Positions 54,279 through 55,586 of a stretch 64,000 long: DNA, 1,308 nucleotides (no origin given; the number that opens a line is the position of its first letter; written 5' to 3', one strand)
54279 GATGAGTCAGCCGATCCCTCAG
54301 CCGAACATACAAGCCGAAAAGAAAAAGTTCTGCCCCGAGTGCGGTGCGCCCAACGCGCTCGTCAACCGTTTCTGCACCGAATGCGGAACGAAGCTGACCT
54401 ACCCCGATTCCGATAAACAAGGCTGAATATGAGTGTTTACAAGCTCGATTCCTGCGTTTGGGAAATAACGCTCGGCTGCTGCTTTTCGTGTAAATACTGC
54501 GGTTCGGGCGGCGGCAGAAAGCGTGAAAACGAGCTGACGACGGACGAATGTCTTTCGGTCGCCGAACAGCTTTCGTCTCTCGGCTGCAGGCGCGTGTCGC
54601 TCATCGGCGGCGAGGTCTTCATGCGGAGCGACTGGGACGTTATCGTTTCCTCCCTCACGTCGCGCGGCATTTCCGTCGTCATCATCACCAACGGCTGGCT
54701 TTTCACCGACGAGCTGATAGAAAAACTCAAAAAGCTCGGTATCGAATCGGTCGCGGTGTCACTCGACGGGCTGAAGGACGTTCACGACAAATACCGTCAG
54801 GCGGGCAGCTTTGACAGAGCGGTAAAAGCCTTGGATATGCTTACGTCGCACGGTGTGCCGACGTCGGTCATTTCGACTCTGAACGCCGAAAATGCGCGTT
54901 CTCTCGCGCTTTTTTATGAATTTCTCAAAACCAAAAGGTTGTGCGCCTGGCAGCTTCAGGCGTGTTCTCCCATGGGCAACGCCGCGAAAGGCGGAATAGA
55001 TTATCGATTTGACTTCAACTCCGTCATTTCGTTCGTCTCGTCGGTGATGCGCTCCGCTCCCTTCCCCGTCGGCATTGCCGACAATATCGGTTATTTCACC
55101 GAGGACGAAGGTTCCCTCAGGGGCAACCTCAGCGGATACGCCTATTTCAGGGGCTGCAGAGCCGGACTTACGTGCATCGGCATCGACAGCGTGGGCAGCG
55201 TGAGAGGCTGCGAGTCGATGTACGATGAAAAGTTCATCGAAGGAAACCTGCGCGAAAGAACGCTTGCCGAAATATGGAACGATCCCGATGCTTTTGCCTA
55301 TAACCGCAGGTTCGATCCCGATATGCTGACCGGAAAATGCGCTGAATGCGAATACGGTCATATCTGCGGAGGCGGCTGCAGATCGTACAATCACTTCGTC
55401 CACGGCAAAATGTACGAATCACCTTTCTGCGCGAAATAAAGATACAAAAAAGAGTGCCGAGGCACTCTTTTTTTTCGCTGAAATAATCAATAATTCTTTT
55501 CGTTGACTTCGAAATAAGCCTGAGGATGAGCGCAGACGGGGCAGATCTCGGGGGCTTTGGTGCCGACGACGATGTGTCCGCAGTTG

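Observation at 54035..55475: Orphan radical-SAM/SPASM enzyme translationally coupled to a Zn-ribbon peptide with a duplicated M-x-x-VYAGP motif: candidate undescribed RiPP or protein-modification cassette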

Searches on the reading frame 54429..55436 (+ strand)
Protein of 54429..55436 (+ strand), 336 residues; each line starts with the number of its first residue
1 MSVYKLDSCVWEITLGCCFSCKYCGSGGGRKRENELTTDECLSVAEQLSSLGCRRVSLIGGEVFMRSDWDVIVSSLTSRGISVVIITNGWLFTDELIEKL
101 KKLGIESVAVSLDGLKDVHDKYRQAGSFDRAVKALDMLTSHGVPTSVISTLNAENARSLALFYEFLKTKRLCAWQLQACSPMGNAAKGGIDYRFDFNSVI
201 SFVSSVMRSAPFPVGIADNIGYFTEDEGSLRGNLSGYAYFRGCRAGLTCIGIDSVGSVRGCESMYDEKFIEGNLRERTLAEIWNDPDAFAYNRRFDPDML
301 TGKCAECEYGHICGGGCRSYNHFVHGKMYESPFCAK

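Call 3: search_protein_families(library=ncbifam, proteins=[window:54429-55436:+], max_evalue=0.01)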
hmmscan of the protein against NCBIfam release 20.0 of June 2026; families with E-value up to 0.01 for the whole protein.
window:54429-55436:+ (336 aa): 77 families (the best 25 are shown)
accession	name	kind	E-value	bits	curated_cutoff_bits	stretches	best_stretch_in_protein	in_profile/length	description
TIGR04103.1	rSAM_nif11_3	equivalog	2e-67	227.6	725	1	5-335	3-343/412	nif11-class peptide radical SAM maturase 3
TIGR03913.1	rad_SAM_trio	equivalog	7.5e-62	209.2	591.75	1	9-334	21-352/477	GDL motif peptide-associated radical SAM/SPASM maturase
NF050035.1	rSAM_WgK_link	exception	6.9e-42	143.7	650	2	13-162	15-167/367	radical SAM/SPASM peptide maturase WgkB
TIGR04133.1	rSAM_w_lipo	hypoth_equivalog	2.6e-41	141.7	425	1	3-317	20-331/350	TIGR04133 family radical SAM/SPASM protein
TIGR04545.1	rSAM_ahbD_hemeb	equivalog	2.9e-41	142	500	1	10-335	3-336/339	heme b synthase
NF045574.1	sacti_mat_StsB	exception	3.1e-37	128.5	625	1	5-320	94-398/466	StsB family radical SAM/SPASM domain sactipeptide maturase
TIGR03962.1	mycofact_rSAM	equivalog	1.2e-36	126.6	265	1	10-332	15-327/339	mycofactocin radical SAM maturase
TIGR04051.1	rSAM_NirJ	equivalog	1.4e-36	126.2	515.45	2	10-170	5-167/354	heme d1 biosynthesis radical SAM protein NirJ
TIGR04546.1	rSAM_ahbC_deAc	equivalog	2e-36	125.6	650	2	4-172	36-209/390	12,18-didecarboxysiroheme deacetylase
TIGR04053.2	TIGR04053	equivalog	6e-36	124.5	395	2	10-214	11-221/366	TIGR04053 family radical SAM/SPASM domain-containing protein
TIGR04347.1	pseudo_SAM_Halo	equivalog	6e-36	124.5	525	2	9-169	40-202/390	TIGR04347 family pseudo-SAM/SPASM protein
TIGR04054.1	rSAM_NirJ1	equivalog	6.6e-35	120.5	650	2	9-174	38-208/387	putative heme d1 biosynthesis radical SAM protein NirJ1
TIGR04055.1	rSAM_NirJ2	equivalog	7.1e-34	117.8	500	2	11-165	4-160/326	putative heme d1 biosynthesis radical SAM protein NirJ2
TIGR04250.1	SCM_rSAM_ScmE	equivalog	6.7e-28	97.6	400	1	11-328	7-338/358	SynChlorMet cassette radical SAM/SPASM protein ScmE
TIGR04303.1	GeoRSP_rSAM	equivalog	4.1e-26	92.3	400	1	10-327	8-316/325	GeoRSP system radical SAM/SPASM protein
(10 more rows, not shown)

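Call 4: search_protein_families(library=pfam, proteins=[window:54429-55436:+], max_evalue=0.01)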
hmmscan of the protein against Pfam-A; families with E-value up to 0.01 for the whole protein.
window:54429-55436:+ (336 aa): 4 families
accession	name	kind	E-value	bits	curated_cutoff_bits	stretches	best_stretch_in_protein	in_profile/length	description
PF04055.27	Radical_SAM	-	3.1e-29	102.7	29.5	1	12-165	2-165/166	Radical SAM superfamily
PF13186.11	SPASM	-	2.3e-08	34.6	21.5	1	243-307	1-66/67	Iron-sulfur cluster-binding domain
PF13353.11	Fer4_12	-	0.00058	20.6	22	1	15-114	13-115/137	4Fe-4S single cluster domain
PF13344.12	Hydrolase_6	-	0.00062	20.2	27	0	73-106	23-57/101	Haloacid dehalogenase-like hydrolase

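Call 5: find_homologous_proteins(query=window:54429-55436:+, max_evalue=1e-20)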
Query window:54429-55436:+ (336 aa): 1748 proteins with E <= 1e-20 among 4165 candidates; the best 120 are listed.
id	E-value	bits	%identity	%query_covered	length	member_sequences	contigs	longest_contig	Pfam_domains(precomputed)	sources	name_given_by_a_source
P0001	5.7e-215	731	92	100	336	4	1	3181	PF13186.12,PF04055.28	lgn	-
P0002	4.6e-189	646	80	99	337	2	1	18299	PF13186.12,PF04055.28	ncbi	-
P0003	1.1e-181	621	77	99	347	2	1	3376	PF13186.12,PF04055.28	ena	-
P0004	1.9e-181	621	77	99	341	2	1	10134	PF13186.12,PF04055.28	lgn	-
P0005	3.6e-164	564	71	99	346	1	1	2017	PF13186.12,PF04055.28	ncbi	-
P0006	4.2e-161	554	71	99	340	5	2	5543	PF13186.12,PF04055.28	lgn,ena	-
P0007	2.9e-160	551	71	99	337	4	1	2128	PF13186.12,PF04055.28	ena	-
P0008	3.8e-160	551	71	99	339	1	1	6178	PF13186.12,PF04055.28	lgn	-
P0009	6.0e-160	550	71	99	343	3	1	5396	PF13186.12,PF04055.28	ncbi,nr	ncbi:MAG: radical SAM protein [Clostridia bacterium]|nr:radical SAM protein [Clostridia bacterium]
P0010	2.8e-159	548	70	99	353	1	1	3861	PF13186.12,PF04055.28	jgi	jgi:radical SAM protein with 4Fe4S-binding SPASM domain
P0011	4.3e-159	547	70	99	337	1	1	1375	PF13186.12,PF04055.28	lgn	-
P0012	4.3e-159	547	71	99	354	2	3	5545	PF13186.12,PF04055.28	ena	-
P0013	1.8e-158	545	71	99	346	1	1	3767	PF13186.12,PF04055.28,PF13353.12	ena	-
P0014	2.4e-158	545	71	99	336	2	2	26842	PF13186.12,PF04055.28,PF13353.12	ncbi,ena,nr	ncbi:MAG: radical SAM protein [Lachnospiraceae bacterium]|nr:radical SAM protein [Lachnospiraceae ba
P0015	2.8e-158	544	85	81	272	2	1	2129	PF13186.12,PF04055.28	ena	-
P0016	3.4e-158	544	70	99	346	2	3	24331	PF13186.12,PF04055.28,PF13353.12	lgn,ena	-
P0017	3.5e-158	544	70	99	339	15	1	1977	PF13186.12,PF04055.28,PF13353.12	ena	-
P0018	5.1e-158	544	70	99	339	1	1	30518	PF13186.12,PF04055.28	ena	-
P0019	1.1e-157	543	69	99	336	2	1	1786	PF13186.12,PF04055.28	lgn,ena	-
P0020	1.1e-157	542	69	99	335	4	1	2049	PF13186.12,PF04055.28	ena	-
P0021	1.2e-157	542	70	99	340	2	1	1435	PF13186.12,PF04055.28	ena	-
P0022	1.5e-157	542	70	99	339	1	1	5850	PF13186.12,PF04055.28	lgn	-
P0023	1.5e-157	542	71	99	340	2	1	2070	PF13186.12,PF04055.28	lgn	-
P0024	1.6e-157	542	70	99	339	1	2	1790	PF13186.12,PF04055.28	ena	-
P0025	1.8e-157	542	69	99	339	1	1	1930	PF13186.12,PF04055.28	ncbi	-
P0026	2.5e-157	541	70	99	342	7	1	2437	PF13186.12,PF04055.28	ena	-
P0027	5.5e-157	540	69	99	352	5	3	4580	PF13186.12,PF04055.28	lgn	-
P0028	5.6e-157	540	70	100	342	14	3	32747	PF13186.12,PF04055.28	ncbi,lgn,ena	-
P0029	1.0e-156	539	68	99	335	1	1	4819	PF13186.12,PF04055.28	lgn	-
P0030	1.2e-156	539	68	99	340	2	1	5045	PF13186.12,PF04055.28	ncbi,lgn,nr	ncbi:MAG: radical SAM protein [Lachnospiraceae bacterium]|nr:radical SAM protein [Lachnospiraceae ba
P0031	1.3e-156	539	70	99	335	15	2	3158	PF13186.12,PF04055.28,PF13353.12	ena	-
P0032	1.7e-156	539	70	99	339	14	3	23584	PF13186.12,PF04055.28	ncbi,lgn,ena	-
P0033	1.7e-156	539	70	99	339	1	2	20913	PF13186.12,PF04055.28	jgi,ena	-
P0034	2.0e-156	538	68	99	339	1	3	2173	PF13186.12,PF04055.28,PF13353.12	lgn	-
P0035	2.3e-156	538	69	99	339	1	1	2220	PF13186.12,PF04055.28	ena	-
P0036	2.5e-156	538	70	99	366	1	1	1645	PF13186.12,PF04055.28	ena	-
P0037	2.6e-156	538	69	99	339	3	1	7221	PF13186.12,PF04055.28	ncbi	-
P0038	2.9e-156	538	69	99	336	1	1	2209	PF13186.12,PF04055.28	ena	-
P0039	3.0e-156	538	69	99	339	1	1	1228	PF13186.12,PF04055.28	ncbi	-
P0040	3.4e-156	538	70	99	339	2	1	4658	PF13186.12,PF04055.28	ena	-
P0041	4.7e-156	537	70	99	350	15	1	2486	PF13186.12,PF04055.28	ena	-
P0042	4.8e-156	537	69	99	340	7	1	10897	PF13186.12,PF04055.28,PF13353.12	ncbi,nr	ncbi:MAG: radical SAM protein [Lachnospiraceae bacterium]|nr:radical SAM protein [Lachnospiraceae ba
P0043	5.8e-156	537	68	99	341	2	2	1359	PF13186.12,PF04055.28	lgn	-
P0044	9.7e-156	536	70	99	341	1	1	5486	PF13186.12,PF04055.28,PF13353.12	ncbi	-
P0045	1.0e-155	536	68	100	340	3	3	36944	PF13186.12,PF04055.28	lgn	-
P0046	1.2e-155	536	68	100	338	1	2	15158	PF13186.12,PF04055.28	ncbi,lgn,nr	ncbi:MAG: radical SAM protein [Clostridia bacterium]|nr:radical SAM protein [Clostridia bacterium]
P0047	1.2e-155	536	71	100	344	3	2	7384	PF13186.12,PF04055.28,PF13353.12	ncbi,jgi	jgi:radical SAM protein with 4Fe4S-binding SPASM domain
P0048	1.4e-155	536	68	99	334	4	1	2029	PF13186.12,PF04055.28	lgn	-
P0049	1.6e-155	535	67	100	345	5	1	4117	PF13186.12,PF04055.28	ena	-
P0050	1.6e-155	535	69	99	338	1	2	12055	PF13186.12,PF04055.28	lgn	-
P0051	3.1e-155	534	70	99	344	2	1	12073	PF13186.12,PF04055.28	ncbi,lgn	-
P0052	3.2e-155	534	68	99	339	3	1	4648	PF13186.12,PF04055.28,PF13353.12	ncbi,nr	ncbi:MAG: radical SAM protein [Lachnospiraceae bacterium]|nr:radical SAM protein [Lachnospiraceae ba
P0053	3.3e-155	534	70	99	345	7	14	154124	PF13186.12,PF04055.28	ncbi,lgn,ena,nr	ncbi:MAG: radical SAM protein [Clostridia bacterium]|nr:radical SAM protein [Clostridia bacterium]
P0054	4.8e-155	534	69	99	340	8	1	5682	PF13186.12,PF04055.28,PF13353.12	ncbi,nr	ncbi:MAG: radical SAM protein [Lachnospiraceae bacterium]|nr:radical SAM protein [Lachnospiraceae ba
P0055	5.8e-155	534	69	99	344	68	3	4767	PF13186.12,PF04055.28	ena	-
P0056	6.2e-155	533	69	100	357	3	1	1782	PF13186.12,PF04055.28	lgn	-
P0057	6.8e-155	533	69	100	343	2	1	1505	PF13186.12,PF04055.28,PF13353.12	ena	-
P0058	7.5e-155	533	68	99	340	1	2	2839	PF13186.12,PF04055.28,PF13353.12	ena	-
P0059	8.6e-155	533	68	99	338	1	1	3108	PF13186.12,PF04055.28,PF13353.12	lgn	-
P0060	8.8e-155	533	68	100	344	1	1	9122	PF13186.12,PF04055.28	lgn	-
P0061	1.1e-154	533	68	99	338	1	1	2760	PF13186.12,PF04055.28,PF13353.12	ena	-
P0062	1.2e-154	533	68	99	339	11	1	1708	PF13186.12,PF04055.28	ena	-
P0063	1.3e-154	532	69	99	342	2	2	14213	PF13186.12,PF04055.28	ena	-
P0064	2.1e-154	532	67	100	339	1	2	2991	PF13186.12,PF04055.28,PF13353.12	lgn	-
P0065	2.5e-154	531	69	99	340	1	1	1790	PF13186.12,PF04055.28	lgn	-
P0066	2.5e-154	531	66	99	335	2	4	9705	PF13186.12,PF04055.28,PF13353.12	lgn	-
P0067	2.6e-154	531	69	99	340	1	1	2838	PF13186.12,PF04055.28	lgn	-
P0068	2.8e-154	531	71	99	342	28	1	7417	PF13186.12,PF04055.28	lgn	-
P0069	2.8e-154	531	67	99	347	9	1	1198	PF13186.12,PF04055.28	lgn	-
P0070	3.0e-154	531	69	99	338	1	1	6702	PF13186.12,PF04055.28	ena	-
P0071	3.4e-154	531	68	100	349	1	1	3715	PF13186.12,PF04055.28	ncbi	-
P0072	3.4e-154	531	68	99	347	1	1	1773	PF13186.12,PF04055.28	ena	-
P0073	4.5e-154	531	67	99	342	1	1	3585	PF13186.12,PF04055.28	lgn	-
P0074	4.9e-154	530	68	100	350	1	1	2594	PF13186.12,PF04055.28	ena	-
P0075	5.0e-154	530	69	99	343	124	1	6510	PF13186.12,PF04055.28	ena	-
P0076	6.1e-154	530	68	100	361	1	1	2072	PF13186.12,PF04055.28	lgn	-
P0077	7.0e-154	530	67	99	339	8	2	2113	PF13186.12,PF04055.28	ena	-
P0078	7.3e-154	530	68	99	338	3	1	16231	PF13186.12,PF04055.28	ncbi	-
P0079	8.8e-154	530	68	99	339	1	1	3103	PF13186.12,PF04055.28,PF13353.12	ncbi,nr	ncbi:MAG: radical SAM protein [Lachnospiraceae bacterium]|nr:radical SAM protein [Lachnospiraceae ba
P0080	9.3e-154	530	67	99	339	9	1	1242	PF13186.12,PF04055.28,PF13353.12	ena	-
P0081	1.0e-153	529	67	100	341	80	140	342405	PF13186.12,PF04055.28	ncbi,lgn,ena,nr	ncbi:MAG: radical SAM/SPASM domain-containing protein [Clostridiales bacterium]|nr:radical SAM prote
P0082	1.2e-153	529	68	99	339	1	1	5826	PF13186.12,PF04055.28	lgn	-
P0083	1.2e-153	529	68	99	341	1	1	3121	PF13186.12,PF04055.28,PF13353.12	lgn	-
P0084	1.2e-153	529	68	99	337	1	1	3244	PF13186.12,PF04055.28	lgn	-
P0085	1.7e-153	529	67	100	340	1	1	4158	PF13186.12,PF04055.28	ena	-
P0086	1.7e-153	529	68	99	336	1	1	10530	PF13186.12,PF04055.28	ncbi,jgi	jgi:radical SAM protein with 4Fe4S-binding SPASM domain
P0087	1.8e-153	529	68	99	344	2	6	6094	PF13186.12,PF04055.28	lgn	-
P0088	1.8e-153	529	68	99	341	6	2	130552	PF13186.12,PF04055.28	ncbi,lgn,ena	-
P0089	1.8e-153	529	68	99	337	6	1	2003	PF13186.12,PF04055.28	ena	-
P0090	2.7e-153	528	68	99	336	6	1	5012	PF13186.12,PF04055.28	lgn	-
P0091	2.7e-153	528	68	100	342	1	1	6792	PF13186.12,PF04055.28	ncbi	-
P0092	2.8e-153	528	67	100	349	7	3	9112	PF13186.12,PF04055.28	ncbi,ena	-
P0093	3.0e-153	528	67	100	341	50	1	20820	PF13186.12,PF04055.28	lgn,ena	-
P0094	3.9e-153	528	67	99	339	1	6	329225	PF13186.12,PF04055.28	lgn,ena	-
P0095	4.1e-153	527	68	99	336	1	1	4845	PF13186.12,PF04055.28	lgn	-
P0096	4.4e-153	527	67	99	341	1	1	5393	PF13186.12,PF04055.28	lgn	-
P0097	4.8e-153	527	67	100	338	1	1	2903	PF13186.12,PF04055.28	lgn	-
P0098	4.9e-153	527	67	99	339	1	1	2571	PF13186.12,PF04055.28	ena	-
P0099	4.9e-153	527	68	99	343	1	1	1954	PF13186.12,PF04055.28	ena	-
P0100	5.5e-153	527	68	99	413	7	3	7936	PF13186.12,PF04055.28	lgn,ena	-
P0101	5.5e-153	527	68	99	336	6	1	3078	PF13186.12,PF04055.28,PF13353.12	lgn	-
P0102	6.1e-153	527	68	100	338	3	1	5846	PF13186.12,PF04055.28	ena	-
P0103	6.4e-153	527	69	100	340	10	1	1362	PF13186.12,PF04055.28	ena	-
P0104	6.5e-153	527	67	99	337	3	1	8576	PF13186.12,PF04055.28,PF13353.12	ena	-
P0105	6.8e-153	527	68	99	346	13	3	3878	PF13186.12,PF04055.28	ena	-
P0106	7.5e-153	527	67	99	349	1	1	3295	PF13186.12,PF04055.28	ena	-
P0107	7.6e-153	527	68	99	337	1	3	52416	PF13186.12,PF04055.28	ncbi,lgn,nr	ncbi:MAG: radical SAM protein [bacterium]|nr:radical SAM protein [bacterium]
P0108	7.7e-153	527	68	99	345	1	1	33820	PF13186.12,PF04055.28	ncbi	-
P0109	9.2e-153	526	67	100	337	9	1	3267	PF13186.12,PF04055.28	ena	-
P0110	1.0e-152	526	67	99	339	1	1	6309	PF13186.12,PF04055.28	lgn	-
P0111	1.1e-152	526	66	99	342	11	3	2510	PF13186.12,PF04055.28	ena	-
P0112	1.4e-152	526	67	99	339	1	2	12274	PF13186.12,PF04055.28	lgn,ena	-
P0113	1.5e-152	526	70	99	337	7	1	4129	PF13186.12,PF04055.28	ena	-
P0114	1.5e-152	526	66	99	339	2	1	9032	PF13186.12,PF04055.28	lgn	-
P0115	1.6e-152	526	70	100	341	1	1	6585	PF13186.12,PF04055.28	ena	-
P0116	2.3e-152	525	68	99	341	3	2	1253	PF13186.12,PF04055.28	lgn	-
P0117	2.6e-152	525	68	100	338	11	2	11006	PF13186.12,PF04055.28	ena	-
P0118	2.7e-152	525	67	100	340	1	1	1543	PF13186.12,PF04055.28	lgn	-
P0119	2.9e-152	525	68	99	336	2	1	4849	PF13186.12,PF04055.28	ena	-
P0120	3.4e-152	524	70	99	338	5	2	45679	PF13186.12,PF04055.28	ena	-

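Call 8: find_related_loci(query=window:54429-55436:+, collection=genome_contigs, flank=4000)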
Query window:54429-55436:+ (336 aa) in genome_contigs; peptide patterns used: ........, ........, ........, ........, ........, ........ (x = any residue, [..] = any of these).
154 stretches matched a pattern; 108 encode a relative of the query (tblastn E <= 1e-3); the best 80 are kept; 80 distinct loci.
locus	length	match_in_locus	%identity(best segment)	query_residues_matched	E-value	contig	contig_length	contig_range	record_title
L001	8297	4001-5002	80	3-336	0e+0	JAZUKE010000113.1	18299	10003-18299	MAG: Eubacteriales bacterium isolate T1900045249_TH20190019.MAGScoT_cleanbin_000037 SGB_5733_k141_4180516, whole genome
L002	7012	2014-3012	72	3-335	1e-163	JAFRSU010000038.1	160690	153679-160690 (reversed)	MAG: Lachnospiraceae bacterium isolate RGIG2768 Goat_Omasum-5__c333513, whole genome shotgun sequence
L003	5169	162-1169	69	1-336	2e-161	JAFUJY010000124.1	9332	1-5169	MAG: Bacillota bacterium isolate RGIG4563 Roe_deer_Rectum-2__c289070, whole genome shotgun sequence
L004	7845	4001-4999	71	4-336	7e-161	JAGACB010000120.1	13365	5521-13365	MAG: Lachnospiraceae bacterium isolate RGIG8306 Water_buffalos_Rumen.Co__c4082168, whole genome shotgun sequence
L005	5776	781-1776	70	4-335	3e-161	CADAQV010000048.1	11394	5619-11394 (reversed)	MAG: uncultured Lachnospiraceae bacterium isolate RUG13537 genome assembly, contig: RUG13537_asm_48, whole genome shotgu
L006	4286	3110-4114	70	1-335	4e-165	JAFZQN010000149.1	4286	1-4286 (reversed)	MAG: Lachnospiraceae bacterium isolate RGIG8006 Water_buffalos_Rumen-1__c1207925, whole genome shotgun sequence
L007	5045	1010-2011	68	3-336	6e-163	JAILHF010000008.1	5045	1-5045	MAG: Lachnospiraceae bacterium isolate RUI117 k141_9963307_flag=0_multi=36.0212_len=5045, whole genome shotgun sequence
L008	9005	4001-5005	69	1-335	2e-160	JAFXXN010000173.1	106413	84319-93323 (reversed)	MAG: Lachnospiraceae bacterium isolate RGIG6836 Sheep_Rumen-4__c1334628, whole genome shotgun sequence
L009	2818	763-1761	69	3-335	5e-169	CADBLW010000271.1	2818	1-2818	MAG: uncultured Lachnospiraceae bacterium isolate RUG14085 genome assembly, contig: RUG14085_asm_271, whole genome shotg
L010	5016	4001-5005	70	1-335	2e-160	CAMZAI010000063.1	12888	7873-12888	MAG TPA_asm: uncultured Clostridia bacterium isolate SRR10912534_bin.93_metaWRAP_v1.3_MAG genome assembly, contig: ERZ14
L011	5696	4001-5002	70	4-336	2e-160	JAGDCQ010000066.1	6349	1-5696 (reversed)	MAG: Lachnospiraceae bacterium isolate RGIG10346 Yak_Rumen.Co__c1475710, whole genome shotgun sequence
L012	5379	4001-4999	69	4-336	4e-160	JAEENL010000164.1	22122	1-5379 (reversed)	MAG: Lachnospiraceae bacterium isolate Tb.RUG.262 NODE_5003355_length_22122_cov_1.270971, whole genome shotgun sequence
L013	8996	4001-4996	69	4-336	3e-159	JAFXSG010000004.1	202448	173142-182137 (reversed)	MAG: Clostridia bacterium isolate RGIG6699 Sheep_Rumen-2__c3871, whole genome shotgun sequence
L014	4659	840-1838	70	4-336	6e-162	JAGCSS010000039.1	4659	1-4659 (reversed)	MAG: Lachnospiraceae bacterium isolate RGIG10088 Yak_Rumen-1__c220662, whole genome shotgun sequence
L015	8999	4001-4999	69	4-336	1e-158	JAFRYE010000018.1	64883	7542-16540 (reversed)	MAG: Lachnospiraceae bacterium isolate RGIG2905 Goat_Omasum.Co__c259851, whole genome shotgun sequence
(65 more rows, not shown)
